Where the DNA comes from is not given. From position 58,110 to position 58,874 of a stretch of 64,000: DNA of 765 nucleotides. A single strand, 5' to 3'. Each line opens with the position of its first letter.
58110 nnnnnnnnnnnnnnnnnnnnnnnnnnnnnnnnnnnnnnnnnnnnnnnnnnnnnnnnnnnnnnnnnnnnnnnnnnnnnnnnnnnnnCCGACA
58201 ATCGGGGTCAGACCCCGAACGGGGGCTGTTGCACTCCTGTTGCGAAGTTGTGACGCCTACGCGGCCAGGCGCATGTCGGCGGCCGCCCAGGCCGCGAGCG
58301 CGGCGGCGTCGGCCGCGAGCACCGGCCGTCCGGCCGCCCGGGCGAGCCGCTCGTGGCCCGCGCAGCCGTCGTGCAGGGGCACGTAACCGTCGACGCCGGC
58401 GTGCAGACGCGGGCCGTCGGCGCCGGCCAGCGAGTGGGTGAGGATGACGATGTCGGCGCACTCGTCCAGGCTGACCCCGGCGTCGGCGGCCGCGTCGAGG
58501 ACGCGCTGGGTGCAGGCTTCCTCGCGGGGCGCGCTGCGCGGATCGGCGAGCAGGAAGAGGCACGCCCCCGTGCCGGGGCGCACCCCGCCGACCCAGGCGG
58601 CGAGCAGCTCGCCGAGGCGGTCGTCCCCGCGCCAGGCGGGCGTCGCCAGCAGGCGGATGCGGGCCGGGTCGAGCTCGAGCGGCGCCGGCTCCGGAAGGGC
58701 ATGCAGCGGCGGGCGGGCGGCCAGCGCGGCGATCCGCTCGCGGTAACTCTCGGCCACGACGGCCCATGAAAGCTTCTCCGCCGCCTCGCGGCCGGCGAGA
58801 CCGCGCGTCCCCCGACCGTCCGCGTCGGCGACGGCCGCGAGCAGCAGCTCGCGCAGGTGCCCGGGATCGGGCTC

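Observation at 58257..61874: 1205-aa protein with three glycosyltransferase domains and a fourth unknown C-terminal domain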

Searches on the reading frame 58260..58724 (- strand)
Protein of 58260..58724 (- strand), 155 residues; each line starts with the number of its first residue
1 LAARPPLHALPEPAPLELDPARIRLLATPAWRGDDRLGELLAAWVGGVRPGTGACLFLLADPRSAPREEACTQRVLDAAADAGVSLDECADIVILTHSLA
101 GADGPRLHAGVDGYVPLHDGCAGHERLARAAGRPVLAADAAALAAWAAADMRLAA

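Call 45: predict_structure(alignment_id=A3)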
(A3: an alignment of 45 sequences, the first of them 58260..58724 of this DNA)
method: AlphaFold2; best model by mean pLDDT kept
length: 155 residues; sequences in the alignment: 45
mean_pLDDT: 92.1   pTM: 0.86
mean pLDDT of the five models: 92.1, 91.8, 90.5, 90.0, 89.9
residues with pLDDT >= 90: 130; 70-90: 11; 50-70: 14; < 50: 0
segments of 3 or more residues with pLDDT < 50: none
pLDDT, mean of each block of 10 residues (from residue 1): 61 87 96 96 97 96 94 98 97 94 93 97 96 97 94 68
secondary structure, 60 per line:
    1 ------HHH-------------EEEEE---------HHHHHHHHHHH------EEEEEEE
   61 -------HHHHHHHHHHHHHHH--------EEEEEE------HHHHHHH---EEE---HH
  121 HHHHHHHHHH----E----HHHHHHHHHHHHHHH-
elements in order: E23-27 H37-47 E54-60 H68-82 E91-96 H103-109 E113-115 H119-130 H140-154

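Call 49: fold_search(model_id=the predicted structure, library=pdb)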
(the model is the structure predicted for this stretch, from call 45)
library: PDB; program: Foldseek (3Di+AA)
matches with E <= 10: 1503; with E <= 0.001: 0
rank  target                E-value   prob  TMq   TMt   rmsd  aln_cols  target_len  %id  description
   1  1zud_1                5.0e-03  0.99  0.40  0.29   6.1       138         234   17  Structure of ThiS-ThiF protein complex (released 2006-01-31)
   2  2gt1_B                5.0e-03  0.96  0.39  0.23   7.6       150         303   17  E. coli heptosyltransferase WaaC. (released 2007-05-01)
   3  5djs_A                7.3e-03  1.00  0.52  0.18   7.3       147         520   17  Thermobaculum terrenum O-GlcNAc transferase mutant - K341M (released 2015-10-28)
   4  8fe6_A                7.3e-03  0.99  0.45  0.12   7.4       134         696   13  Crystal structure of human O-GlcNAc transferase (OGT) in complex with an exosite-binding peptide and UDP-GlcNAc (released 2023-08-09)
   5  5vld_D                7.7e-03  0.97  0.42  0.19   6.3       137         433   12  Crystal Structure of Medicago truncatula L-Histidinol Dehydrogenase in Complex with L-Histidine and NAD+ (released 2017-09-20)
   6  5vld_F                7.7e-03  0.97  0.42  0.19   6.3       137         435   12  Crystal Structure of Medicago truncatula L-Histidinol Dehydrogenase in Complex with L-Histidine and NAD+ (released 2017-09-20)
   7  6q4m                  8.7e-03  1.00  0.47  0.13   6.4       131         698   15  Crystal structure of the O-GlcNAc transferase Asn648Tyr mutation (released 2019-12-25)
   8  5vld_C                9.2e-03  0.97  0.42  0.19   6.3       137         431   12  Crystal Structure of Medicago truncatula L-Histidinol Dehydrogenase in Complex with L-Histidine and NAD+ (released 2017-09-20)
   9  2h1h_B                9.2e-03  0.96  0.41  0.23   7.6       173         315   17  E. coli heptosyltransferase WaaC with ADP-2-deoxy-2-fluoro heptose (released 2007-05-22)
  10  8rz3_A                9.8e-03  1.00  0.52  0.28   5.4       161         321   20  Structures of Se- glycosyltransferase SenB from Variovorax paradoxus (released 2024-09-11)
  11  5vlc_C                9.8e-03  0.93  0.36  0.16   6.2       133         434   10  Crystal Structure of Medicago truncatula L-Histidinol Dehydrogenase in Complex with L-Histidinol (released 2017-09-20)
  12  9niq                  1.1e-02  0.98  0.35  0.14   6.0       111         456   13  Structure of Candida albicans trehalose-6-phosphate synthase in complex with 4456 (released 2025-08-20)
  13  5vlc_B                1.3e-02  0.96  0.40  0.18   6.1       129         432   11  Crystal Structure of Medicago truncatula L-Histidinol Dehydrogenase in Complex with L-Histidinol (released 2017-09-20)
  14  5hvm_B                1.4e-02  0.98  0.35  0.14   5.8       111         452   16  Structure of Aspergillus fumigatus trehalose-6-phosphate synthase A in complex with UDP and validoxylamine A (released 2017-05-03)
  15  5vld_B                1.4e-02  0.96  0.42  0.19   6.3       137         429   12  Crystal Structure of Medicago truncatula L-Histidinol Dehydrogenase in Complex with L-Histidine and NAD+ (released 2017-09-20)
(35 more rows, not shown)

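Call 58: search_protein_representatives(alignment_id=A4)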
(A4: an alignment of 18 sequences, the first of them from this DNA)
Query: 18 sequences, 145 profile positions. Proteins with E-value up to 0.001 (for the whole library): 143; up to 1e-10: 85; up to 1e-30: 35. The best 143 are listed.
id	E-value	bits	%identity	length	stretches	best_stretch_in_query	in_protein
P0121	3.4e-59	214.9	-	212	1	2-142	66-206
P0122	8.2e-54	197.5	-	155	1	4-140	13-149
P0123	1.5e-53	196.6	-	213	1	2-142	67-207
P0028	4.5e-53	195.1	-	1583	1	3-140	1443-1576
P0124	7.7e-53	194.3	-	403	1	4-142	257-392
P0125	2.9e-52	192.5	-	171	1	2-140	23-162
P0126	3.5e-52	192.2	-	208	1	3-144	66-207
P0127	2.8e-51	189.3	-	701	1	2-139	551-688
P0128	2.4e-50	186.2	-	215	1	2-141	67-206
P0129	1.3e-49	183.9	-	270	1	3-139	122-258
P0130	1.8e-49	183.4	-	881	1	2-142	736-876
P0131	5.0e-49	181.9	-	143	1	3-139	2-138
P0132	6.7e-49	181.5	-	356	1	4-139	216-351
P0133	1.0e-48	180.9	-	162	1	2-138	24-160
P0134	3.4e-48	179.2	-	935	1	2-130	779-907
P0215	2.5e-07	46.7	-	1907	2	4-139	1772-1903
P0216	3.1e-07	46.4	-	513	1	3-138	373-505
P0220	9.0e-07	44.9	-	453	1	3-138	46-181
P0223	1.5e-06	44.1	-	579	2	3-132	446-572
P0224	1.6e-06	44.1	-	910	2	3-127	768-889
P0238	3.6e-05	39.7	-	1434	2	3-131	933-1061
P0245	8.8e-05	38.5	-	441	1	3-138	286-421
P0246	8.9e-05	38.4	-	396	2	3-132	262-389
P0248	1.0e-04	38.3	-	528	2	3-142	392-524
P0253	2.3e-04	37.1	-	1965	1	3-126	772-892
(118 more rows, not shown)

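Call 59: search_protein_families(library=pfam, proteins=[P0216, P0223, P0245, P0246, P0248, P0224, P0238, P0215, P0253, P0220], max_evalue=0.001)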
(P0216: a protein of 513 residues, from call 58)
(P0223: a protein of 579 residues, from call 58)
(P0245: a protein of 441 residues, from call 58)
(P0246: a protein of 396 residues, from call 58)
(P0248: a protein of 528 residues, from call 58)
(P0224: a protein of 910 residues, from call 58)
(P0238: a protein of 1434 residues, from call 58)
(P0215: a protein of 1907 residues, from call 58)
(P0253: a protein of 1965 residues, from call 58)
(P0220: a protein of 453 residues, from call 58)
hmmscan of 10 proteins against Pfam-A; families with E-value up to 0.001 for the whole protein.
P0216 (513 aa): 1 family
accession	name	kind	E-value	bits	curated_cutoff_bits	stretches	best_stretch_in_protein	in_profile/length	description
PF13469.12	Sulfotransfer_3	-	8.5e-06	26.6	27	1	10-208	3-213/216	Sulfotransferase family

P0223 (579 aa): 5 families
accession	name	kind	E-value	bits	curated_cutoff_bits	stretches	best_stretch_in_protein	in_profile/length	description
PF00535.33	Glycos_transf_2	-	1.6e-17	64.4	23.3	1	1-111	8-117/168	Glycosyl transferase family 2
PF10111.15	Glyco_tranf_2_2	-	2.5e-11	44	27.3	1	23-207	30-223/276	Glycosyltransferase like family 2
PF13632.12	Glyco_trans_2_3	-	5.5e-07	30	27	1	76-215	2-139/198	Glycosyl transferase family group 2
PF13641.12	Glyco_tranf_2_3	-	3.3e-05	24.4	27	1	5-202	15-213/230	Glycosyltransferase like family 2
PF02709.20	Glyco_transf_7C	-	0.00013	22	23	1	147-195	19-67/78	N-terminal domain of galactosyltransferase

P0245 (441 aa): 5 families
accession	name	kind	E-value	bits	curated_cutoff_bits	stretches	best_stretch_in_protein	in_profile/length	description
PF00535.33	Glycos_transf_2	-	3.8e-09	37.1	23.3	1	1-52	57-108/168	Glycosyl transferase family 2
PF13632.12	Glyco_trans_2_3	-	2.9e-07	30.9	27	1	26-195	2-172/198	Glycosyl transferase family group 2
PF13641.12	Glyco_tranf_2_3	-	4.3e-07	30.6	27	1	15-154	79-213/230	Glycosyltransferase like family 2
PF10111.15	Glyco_tranf_2_2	-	1.5e-05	25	27.3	1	9-146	68-210/276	Glycosyltransferase like family 2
PF02709.20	Glyco_transf_7C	-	5.2e-05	23.2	23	1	96-144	16-64/78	N-terminal domain of galactosyltransferase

P0246 (396 aa): 0 families

P0248 (528 aa): 6 families
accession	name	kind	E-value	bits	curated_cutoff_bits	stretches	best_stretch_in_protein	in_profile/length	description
PF13692.12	Glyco_trans_1_4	-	1.5e-15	58.1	27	1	165-296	2-125/142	Glycosyl transferases group 1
PF00534.26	Glycos_transf_1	-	1.3e-14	54.5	26.4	1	162-285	13-129/172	Glycosyl transferases group 1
PF20706.3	GT4-conflict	-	2e-14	53.8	26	1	133-360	169-383/385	Family 4 Glycosyltransferase in conflict systems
PF13524.12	Glyco_trans_1_2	-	3.5e-08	34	25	1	234-362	32-142/144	Glycosyl transferase-like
PF13439.12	Glyco_transf_4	-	6.5e-08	33.2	28.5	1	67-149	94-170/170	Glycosyltransferase Family 4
PF13579.12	Glyco_trans_4_4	-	0.00061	20.6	29.7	1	112-144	126-158/158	Glycosyl transferase 4-like domain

P0224 (910 aa): 6 families
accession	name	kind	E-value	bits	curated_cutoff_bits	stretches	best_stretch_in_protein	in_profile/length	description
PF13692.12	Glyco_trans_1_4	-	1e-28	100.8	27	2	546-678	3-127/142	Glycosyl transferases group 1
PF00534.26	Glycos_transf_1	-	6.3e-25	88.1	26.4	2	543-679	14-144/172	Glycosyl transferases group 1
PF13439.12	Glyco_transf_4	-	2e-13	51.2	28.5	1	445-528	90-169/170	Glycosyltransferase Family 4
PF20706.3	GT4-conflict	-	2.8e-13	50.1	26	2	208-360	238-375/385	Family 4 Glycosyltransferase in conflict systems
PF13524.12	Glyco_trans_1_2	-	6.1e-08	33.2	25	0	223-299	16-95/144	Glycosyl transferase-like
PF13579.12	Glyco_trans_4_4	-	3.3e-05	24.7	29.7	1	443-524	88-158/158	Glycosyl transferase 4-like domain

P0238 (1434 aa): 7 families
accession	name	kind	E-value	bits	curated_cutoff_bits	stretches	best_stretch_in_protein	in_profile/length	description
PF00535.33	Glycos_transf_2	-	6.5e-23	81.9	23.3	1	597-701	1-105/168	Glycosyl transferase family 2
PF13641.12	Glyco_tranf_2_3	-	4.6e-17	63.2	27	1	594-816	1-223/230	Glycosyltransferase like family 2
PF13632.12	Glyco_trans_2_3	-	6.8e-10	39.5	27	1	744-842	65-159/198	Glycosyl transferase family group 2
PF10111.15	Glyco_tranf_2_2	-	8.5e-08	32.4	27.3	1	623-813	27-228/276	Glycosyltransferase like family 2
PF02709.20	Glyco_transf_7C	-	6.4e-07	29.4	23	1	745-797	13-65/78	N-terminal domain of galactosyltransferase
PF13489.12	Methyltransf_23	-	5.2e-06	26.7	27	1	1262-1374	18-127/164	Methyltransferase domain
PF07388.17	A-2_8-polyST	-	0.00032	20.8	23.3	1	199-251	204-255/316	Alpha-2,8-polysialyltransferase (POLYST)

P0215 (1907 aa): 14 families
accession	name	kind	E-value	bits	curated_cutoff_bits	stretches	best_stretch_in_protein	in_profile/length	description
PF13692.12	Glyco_trans_1_4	-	2.6e-30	106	27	2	1544-1675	3-126/142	Glycosyl transferases group 1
PF08241.18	Methyltransf_11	-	3.8e-29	101.6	21.2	2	858-952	1-94/95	Methyltransferase domain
PF00534.26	Glycos_transf_1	-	7e-28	97.7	26.4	2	1536-1667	9-133/172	Glycosyl transferases group 1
PF13489.12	Methyltransf_23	-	1.1e-24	87.4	27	2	850-958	17-121/164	Methyltransferase domain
PF20706.3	GT4-conflict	-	5e-22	78.9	26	2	1512-1740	170-384/385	Family 4 Glycosyltransferase in conflict systems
PF13649.12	Methyltransf_25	-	3.4e-20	73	27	2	857-949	1-97/97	Methyltransferase domain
PF00535.33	Glycos_transf_2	-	5e-16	59.5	23.3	1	472-600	1-137/168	Glycosyl transferase family 2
PF08242.18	Methyltransf_12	-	4.4e-15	56.6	30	1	858-951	1-98/98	Methyltransferase domain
PF13524.12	Glyco_trans_1_2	-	6.8e-12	46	25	1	1615-1742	35-143/144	Glycosyl transferase-like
PF13847.12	Methyltransf_31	-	1e-09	38.6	27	0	857-954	7-110/145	Methyltransferase domain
PF13439.12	Glyco_transf_4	-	8.9e-08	32.8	28.5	1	1475-1527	117-170/170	Glycosyltransferase Family 4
PF13704.12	Glyco_tranf_2_4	-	8.7e-06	26.6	27.5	1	479-565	2-97/98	Glycosyl transferase family 2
PF07021.18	MetW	-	2.1e-05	24.7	21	0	30-125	11-112/193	Methionine biosynthesis protein MetW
PF01209.24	Ubie_methyltran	-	2.8e-05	24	20.1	0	21-118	35-146/233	ubiE/COQ5 methyltransferase family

P0253 (1965 aa): 22 families
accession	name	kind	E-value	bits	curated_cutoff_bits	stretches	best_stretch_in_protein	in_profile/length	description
PF05050.19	Methyltransf_21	-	7.8e-39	134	22.7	2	1165-1332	1-172/173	Methyltransferase FkbM domain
PF00535.33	Glycos_transf_2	-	2.5e-27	96.3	23.3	1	1636-1751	2-117/168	Glycosyl transferase family 2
PF00534.26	Glycos_transf_1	-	1.1e-18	67.8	26.4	1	197-341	11-169/172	Glycosyl transferases group 1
PF07719.23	TPR_2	-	3.1e-18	64.7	27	1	408-441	1-34/34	Tetratricopeptide repeat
PF13692.12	Glyco_trans_1_4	-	5.3e-18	66.1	27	1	225-329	26-140/142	Glycosyl transferases group 1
PF13432.12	TPR_16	-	8.9e-17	61.6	32.7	2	386-440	9-63/65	Tetratricopeptide repeat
PF00515.34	TPR_1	-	1.6e-16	59.7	27.8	1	408-441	1-34/34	Tetratricopeptide repeat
PF13181.12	TPR_8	-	8.6e-16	57.1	25.7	2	408-441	1-34/34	Tetratricopeptide repeat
PF13414.12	TPR_11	-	3.7e-12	46.2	26.8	1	384-422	4-42/42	TPR repeat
PF14559.12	TPR_19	-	6.2e-12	46.1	25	1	387-445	4-62/68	Tetratricopeptide repeat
PF13424.12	TPR_12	-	2.1e-11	44.3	30.1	2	378-439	7-76/77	Tetratricopeptide repeat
PF13428.12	TPR_14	-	2.6e-09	37.3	23.5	0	1928-1959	12-43/44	Tetratricopeptide repeat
PF01531.22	Glyco_transf_11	-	8.2e-09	35.5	23.9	1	1348-1586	24-269/298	Glycosyl transferase family 11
PF13371.12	TPR_9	-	1.9e-07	31.4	35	0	1895-1955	7-67/73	Tetratricopeptide repeat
PF20706.3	GT4-conflict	-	5.7e-07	29.3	26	1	257-300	271-314/385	Family 4 Glycosyltransferase in conflict systems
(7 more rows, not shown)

P0220 (453 aa): 6 families
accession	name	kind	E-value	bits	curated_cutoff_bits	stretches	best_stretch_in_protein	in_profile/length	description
PF13649.12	Methyltransf_25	-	5.3e-08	33.9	27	1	264-362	1-93/97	Methyltransferase domain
PF08242.18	Methyltransf_12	-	3.3e-07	31.4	30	1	265-363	1-93/98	Methyltransferase domain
PF08241.18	Methyltransf_11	-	2.9e-05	25.1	21.2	1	265-363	1-85/95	Methyltransferase domain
PF13489.12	Methyltransf_23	-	4.8e-05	23.6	27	1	258-363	20-109/164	Methyltransferase domain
PF08003.17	Methyltransf_9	-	8.8e-05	22.1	23.8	1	258-391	113-240/315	Protein of unknown function (DUF1698)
PF13578.12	Methyltransf_24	-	0.00089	20.6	26.3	0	265-366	1-99/105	Methyltransferase domain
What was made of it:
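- Domains like the C-terminal one end other large GT/methyltransferase/TPR proteins that could be O-antigen-type enzymes (calls 58, 59).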

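Call 73: search_solved_structures(query=A4, max_evalue=10)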
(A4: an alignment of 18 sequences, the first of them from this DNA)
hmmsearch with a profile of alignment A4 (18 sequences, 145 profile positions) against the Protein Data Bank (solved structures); distinct sequences matched with E-value up to 10: 1.
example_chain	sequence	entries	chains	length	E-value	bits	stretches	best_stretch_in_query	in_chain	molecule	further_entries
3c0b_A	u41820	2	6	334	0.77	12.6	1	9-51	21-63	Conserved archaeal protein Q6M145 | Conserved archaeal protein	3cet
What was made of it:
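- On ABC-transporter-dependent glycan polymerase system: The C-terminal domain is unrelated to known terminators (calls 49, 73).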
